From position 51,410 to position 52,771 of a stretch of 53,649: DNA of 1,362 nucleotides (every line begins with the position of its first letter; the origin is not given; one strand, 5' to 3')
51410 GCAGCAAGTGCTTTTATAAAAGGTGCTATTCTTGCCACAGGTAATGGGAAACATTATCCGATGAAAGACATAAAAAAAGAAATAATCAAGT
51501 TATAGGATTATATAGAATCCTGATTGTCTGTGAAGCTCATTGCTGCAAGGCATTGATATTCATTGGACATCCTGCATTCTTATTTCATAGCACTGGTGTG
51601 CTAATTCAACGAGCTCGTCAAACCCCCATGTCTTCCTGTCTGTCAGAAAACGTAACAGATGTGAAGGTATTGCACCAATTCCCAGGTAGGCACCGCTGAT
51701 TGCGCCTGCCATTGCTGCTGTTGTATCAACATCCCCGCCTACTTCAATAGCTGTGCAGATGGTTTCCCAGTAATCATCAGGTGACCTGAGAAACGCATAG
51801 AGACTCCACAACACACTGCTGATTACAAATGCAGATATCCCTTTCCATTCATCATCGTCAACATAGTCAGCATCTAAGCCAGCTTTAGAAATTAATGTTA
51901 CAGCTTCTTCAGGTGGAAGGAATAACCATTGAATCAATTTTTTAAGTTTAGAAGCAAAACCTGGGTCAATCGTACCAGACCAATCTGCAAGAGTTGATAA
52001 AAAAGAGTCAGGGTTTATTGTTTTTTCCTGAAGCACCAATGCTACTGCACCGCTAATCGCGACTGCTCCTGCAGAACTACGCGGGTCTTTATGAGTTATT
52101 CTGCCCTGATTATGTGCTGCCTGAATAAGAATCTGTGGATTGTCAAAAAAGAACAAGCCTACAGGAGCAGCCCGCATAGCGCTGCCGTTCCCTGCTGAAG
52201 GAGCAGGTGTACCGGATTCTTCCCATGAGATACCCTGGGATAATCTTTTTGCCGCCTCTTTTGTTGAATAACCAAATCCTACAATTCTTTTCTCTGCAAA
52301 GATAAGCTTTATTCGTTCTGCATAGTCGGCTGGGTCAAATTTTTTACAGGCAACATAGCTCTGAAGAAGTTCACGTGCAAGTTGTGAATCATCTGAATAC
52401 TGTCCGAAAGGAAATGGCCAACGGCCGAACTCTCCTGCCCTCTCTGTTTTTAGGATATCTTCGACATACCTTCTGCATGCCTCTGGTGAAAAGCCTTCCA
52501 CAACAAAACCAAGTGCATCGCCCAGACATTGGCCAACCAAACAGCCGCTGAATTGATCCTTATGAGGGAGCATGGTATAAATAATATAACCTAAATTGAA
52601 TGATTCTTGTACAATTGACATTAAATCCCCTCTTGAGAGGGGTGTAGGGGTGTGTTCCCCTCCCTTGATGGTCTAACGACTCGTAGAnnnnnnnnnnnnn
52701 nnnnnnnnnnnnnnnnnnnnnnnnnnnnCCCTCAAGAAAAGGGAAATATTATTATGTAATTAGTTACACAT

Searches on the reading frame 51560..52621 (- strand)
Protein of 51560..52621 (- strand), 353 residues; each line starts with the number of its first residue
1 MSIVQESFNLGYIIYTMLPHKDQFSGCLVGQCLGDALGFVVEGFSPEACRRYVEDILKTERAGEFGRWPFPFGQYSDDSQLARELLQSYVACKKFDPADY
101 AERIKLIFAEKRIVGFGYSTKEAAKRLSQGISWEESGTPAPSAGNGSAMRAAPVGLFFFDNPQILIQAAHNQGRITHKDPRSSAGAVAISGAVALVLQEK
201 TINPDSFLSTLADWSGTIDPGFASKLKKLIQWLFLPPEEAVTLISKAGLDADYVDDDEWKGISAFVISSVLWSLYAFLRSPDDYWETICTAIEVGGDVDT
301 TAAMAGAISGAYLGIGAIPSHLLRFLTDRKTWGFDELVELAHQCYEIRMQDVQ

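Call 61: find_encoding_contigs(protein=window:51560-52621:-, flank=10000, max_places=1)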
Protein window:51560-52621:- (353 aa): 23 contigs read that carry it; 1 place shown.
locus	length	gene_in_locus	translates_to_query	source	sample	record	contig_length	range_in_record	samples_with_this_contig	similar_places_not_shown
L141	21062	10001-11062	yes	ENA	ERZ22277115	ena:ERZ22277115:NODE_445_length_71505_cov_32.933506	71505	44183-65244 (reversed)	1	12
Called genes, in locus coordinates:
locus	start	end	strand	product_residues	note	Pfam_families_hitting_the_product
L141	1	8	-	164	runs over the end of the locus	PF00383:dCMP_cyt_deam_1, PF14437:MafB19-deam, PF14439:Bd3614-deam (faint)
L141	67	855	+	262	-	PF01966:HD (weak)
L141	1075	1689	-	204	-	-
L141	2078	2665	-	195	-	-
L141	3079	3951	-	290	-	PF03668:RapZ-like_N, PF22740:PapZ_C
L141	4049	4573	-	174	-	PF02482:Ribosomal_S30AE, PF16321:Ribosom_S30AE_C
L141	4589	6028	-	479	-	PF00309:Sigma54_AID, PF04963:Sigma54_CBD, PF04552:Sigma54_DBD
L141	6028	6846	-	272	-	PF00005:ABC_tran, PF12399:BCA_ABC_TP_C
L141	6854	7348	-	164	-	PF03968:LptD_N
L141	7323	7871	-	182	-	PF06835:LptC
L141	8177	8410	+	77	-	PF01588:tRNA_bind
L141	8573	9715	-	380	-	PF09699:Paired_CXXCH_1 (weak)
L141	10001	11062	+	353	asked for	PF03747:ADP_ribosyl_GH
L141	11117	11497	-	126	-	PF01850:PIN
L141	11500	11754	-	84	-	-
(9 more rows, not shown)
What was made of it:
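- See also call 61.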
